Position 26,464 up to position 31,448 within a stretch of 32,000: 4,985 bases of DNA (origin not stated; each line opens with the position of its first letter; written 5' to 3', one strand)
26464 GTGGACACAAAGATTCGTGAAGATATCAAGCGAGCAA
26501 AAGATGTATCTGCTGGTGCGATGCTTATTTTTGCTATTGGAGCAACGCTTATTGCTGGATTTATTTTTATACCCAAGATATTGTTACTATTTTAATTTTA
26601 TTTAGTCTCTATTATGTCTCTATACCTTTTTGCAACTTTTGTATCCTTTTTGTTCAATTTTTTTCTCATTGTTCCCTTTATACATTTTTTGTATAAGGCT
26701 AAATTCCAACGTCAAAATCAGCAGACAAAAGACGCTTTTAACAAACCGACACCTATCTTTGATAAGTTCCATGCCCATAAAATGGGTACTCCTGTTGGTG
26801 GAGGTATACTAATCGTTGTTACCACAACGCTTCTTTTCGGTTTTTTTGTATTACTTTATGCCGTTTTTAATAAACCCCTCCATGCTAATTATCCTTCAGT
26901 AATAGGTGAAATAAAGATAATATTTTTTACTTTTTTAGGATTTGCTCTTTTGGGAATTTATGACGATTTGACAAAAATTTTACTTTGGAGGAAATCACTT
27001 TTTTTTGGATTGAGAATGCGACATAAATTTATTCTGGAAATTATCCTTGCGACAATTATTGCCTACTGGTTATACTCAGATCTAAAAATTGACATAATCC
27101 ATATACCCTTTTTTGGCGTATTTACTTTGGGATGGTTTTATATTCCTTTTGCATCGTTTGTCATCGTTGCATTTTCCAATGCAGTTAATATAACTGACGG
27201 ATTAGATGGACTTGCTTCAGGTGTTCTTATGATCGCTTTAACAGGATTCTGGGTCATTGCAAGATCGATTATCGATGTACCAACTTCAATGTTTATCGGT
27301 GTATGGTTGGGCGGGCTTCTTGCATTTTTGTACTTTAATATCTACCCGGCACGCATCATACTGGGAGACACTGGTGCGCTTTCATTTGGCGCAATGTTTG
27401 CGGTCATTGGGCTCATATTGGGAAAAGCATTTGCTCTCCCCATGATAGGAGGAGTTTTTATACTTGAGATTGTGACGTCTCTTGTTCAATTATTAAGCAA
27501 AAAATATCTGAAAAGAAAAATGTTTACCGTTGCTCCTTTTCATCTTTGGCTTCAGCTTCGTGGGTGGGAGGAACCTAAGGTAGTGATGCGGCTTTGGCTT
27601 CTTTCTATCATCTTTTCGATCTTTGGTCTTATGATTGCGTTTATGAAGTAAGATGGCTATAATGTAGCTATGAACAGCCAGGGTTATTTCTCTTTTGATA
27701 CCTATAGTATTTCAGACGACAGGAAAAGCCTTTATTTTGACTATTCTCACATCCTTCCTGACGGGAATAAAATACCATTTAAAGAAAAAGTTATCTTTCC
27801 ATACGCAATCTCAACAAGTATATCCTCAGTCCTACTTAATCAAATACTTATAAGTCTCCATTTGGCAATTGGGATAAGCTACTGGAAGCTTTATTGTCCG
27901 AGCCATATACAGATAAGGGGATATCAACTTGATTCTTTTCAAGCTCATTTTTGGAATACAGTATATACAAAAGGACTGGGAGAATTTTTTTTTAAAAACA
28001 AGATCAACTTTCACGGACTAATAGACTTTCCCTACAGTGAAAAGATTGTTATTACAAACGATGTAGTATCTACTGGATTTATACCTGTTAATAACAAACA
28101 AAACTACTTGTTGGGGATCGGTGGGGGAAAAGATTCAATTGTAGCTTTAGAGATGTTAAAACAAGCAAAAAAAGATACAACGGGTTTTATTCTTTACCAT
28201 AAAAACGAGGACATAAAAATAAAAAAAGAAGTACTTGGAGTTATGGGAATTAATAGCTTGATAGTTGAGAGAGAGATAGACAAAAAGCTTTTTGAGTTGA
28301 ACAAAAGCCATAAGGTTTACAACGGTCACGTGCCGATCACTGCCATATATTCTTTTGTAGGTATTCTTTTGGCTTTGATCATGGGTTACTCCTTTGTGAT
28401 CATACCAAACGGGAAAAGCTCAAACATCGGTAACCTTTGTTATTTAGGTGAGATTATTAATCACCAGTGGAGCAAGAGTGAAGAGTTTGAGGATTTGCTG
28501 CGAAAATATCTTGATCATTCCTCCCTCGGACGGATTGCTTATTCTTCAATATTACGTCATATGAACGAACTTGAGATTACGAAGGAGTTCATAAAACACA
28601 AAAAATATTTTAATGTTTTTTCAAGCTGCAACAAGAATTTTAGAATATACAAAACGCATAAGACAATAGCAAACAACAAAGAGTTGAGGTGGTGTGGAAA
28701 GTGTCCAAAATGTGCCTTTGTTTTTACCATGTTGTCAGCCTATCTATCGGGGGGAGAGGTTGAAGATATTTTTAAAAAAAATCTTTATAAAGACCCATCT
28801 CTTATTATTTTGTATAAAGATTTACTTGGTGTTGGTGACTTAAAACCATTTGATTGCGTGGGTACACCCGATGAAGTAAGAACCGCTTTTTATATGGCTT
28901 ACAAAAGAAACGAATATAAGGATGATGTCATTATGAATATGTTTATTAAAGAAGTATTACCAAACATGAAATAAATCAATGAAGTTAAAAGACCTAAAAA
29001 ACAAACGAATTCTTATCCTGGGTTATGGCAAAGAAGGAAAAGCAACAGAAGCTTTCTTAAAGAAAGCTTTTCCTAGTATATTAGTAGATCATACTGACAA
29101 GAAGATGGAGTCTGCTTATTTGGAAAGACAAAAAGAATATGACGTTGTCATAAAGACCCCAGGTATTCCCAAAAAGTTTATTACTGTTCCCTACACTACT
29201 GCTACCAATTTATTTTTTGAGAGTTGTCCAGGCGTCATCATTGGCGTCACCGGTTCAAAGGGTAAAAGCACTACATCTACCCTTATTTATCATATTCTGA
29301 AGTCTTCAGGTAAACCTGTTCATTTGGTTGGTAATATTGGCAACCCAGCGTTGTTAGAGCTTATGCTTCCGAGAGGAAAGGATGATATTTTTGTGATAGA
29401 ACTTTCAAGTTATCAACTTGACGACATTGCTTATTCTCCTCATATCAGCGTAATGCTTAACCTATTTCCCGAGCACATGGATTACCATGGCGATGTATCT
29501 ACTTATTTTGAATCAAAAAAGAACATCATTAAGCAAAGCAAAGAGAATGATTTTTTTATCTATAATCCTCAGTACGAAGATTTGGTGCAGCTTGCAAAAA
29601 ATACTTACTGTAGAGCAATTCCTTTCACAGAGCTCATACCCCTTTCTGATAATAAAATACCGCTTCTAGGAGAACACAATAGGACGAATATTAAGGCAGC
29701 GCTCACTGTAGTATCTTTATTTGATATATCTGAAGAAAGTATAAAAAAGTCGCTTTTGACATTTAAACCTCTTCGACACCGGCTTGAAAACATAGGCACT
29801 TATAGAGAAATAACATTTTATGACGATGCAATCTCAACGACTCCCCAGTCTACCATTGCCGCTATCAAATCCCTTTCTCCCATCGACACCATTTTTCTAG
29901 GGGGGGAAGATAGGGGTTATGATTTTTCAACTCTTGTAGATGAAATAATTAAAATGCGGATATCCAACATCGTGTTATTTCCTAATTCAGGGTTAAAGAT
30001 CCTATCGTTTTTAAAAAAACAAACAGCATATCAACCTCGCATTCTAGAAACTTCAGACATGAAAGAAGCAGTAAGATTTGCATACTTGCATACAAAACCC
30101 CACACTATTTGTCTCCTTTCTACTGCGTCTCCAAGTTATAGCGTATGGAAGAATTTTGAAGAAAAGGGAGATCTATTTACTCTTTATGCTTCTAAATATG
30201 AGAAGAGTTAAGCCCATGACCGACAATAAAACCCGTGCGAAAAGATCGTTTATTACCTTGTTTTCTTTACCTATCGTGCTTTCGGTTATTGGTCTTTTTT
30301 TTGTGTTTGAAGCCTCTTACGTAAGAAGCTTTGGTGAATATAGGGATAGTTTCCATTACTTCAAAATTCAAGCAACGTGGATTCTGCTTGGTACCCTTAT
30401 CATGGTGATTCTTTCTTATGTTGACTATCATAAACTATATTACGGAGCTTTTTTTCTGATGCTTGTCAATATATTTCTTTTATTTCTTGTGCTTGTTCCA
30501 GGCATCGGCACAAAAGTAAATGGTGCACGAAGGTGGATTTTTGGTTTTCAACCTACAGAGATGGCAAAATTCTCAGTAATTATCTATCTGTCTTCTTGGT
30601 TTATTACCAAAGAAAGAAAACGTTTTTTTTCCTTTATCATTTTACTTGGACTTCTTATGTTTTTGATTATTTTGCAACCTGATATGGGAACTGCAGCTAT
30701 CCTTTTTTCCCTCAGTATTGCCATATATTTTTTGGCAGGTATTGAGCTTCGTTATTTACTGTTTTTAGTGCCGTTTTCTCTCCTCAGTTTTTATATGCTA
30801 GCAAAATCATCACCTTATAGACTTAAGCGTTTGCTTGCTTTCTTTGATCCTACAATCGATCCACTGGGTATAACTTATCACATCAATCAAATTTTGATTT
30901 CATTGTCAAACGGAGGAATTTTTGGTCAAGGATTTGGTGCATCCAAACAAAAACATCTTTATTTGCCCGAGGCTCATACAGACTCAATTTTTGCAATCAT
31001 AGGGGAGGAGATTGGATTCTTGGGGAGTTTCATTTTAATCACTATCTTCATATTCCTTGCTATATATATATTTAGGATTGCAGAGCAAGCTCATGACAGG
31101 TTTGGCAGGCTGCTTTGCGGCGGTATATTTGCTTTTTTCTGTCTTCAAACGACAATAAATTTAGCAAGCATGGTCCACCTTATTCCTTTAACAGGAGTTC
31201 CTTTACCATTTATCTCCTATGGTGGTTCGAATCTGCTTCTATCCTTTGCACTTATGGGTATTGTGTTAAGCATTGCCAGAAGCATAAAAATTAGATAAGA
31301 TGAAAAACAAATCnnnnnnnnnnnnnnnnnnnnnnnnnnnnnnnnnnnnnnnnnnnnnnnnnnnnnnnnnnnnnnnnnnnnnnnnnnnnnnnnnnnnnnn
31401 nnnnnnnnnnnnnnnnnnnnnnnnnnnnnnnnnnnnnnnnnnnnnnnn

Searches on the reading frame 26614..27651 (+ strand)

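Call 79: search_protein_families(library=pfam, proteins=[window:26614-27651:+], max_evalue=0.00001)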
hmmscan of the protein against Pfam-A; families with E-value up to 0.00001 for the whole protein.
window:26614-27651:+ (345 aa): 1 family
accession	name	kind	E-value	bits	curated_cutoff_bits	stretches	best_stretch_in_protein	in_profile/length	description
PF00953.26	Glycos_transf_4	-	8.2e-31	107.6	27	1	102-268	3-158/160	Glycosyl transferase family 4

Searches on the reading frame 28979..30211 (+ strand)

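Call 79: search_protein_families(library=pfam, proteins=[window:28979-30211:+], max_evalue=0.00001)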
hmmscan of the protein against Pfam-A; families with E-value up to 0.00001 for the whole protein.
window:28979-30211:+ (410 aa): 2 families
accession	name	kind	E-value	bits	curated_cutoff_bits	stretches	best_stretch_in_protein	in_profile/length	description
PF08245.18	Mur_ligase_M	-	2e-27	96.9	24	1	90-216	1-145/200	Mur ligase middle domain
PF02875.26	Mur_ligase_C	-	8e-06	27.1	28.4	0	267-381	1-124/127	Mur ligase, glutamate ligase domain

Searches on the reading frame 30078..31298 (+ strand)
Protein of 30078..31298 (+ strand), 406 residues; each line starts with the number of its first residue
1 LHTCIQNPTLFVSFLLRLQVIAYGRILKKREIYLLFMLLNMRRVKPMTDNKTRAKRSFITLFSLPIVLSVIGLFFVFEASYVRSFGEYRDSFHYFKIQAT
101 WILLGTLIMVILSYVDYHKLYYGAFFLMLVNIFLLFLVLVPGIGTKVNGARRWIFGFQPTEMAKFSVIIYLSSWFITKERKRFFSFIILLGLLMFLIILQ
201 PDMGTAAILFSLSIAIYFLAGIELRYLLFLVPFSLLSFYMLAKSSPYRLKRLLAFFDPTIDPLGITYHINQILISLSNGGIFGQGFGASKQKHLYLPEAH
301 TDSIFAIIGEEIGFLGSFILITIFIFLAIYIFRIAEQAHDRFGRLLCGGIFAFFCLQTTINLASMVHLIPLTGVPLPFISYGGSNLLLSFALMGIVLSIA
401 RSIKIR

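Call 79: search_protein_families(library=pfam, proteins=[window:30078-31298:+], max_evalue=0.00001)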
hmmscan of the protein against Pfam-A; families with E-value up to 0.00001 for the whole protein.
window:30078-31298:+ (406 aa): 1 family
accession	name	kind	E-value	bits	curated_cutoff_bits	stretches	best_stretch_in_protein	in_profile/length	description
PF01098.24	FTSW_RODA_SPOVE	-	1.9e-88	297.3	26.4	1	64-402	7-353/356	Cell cycle protein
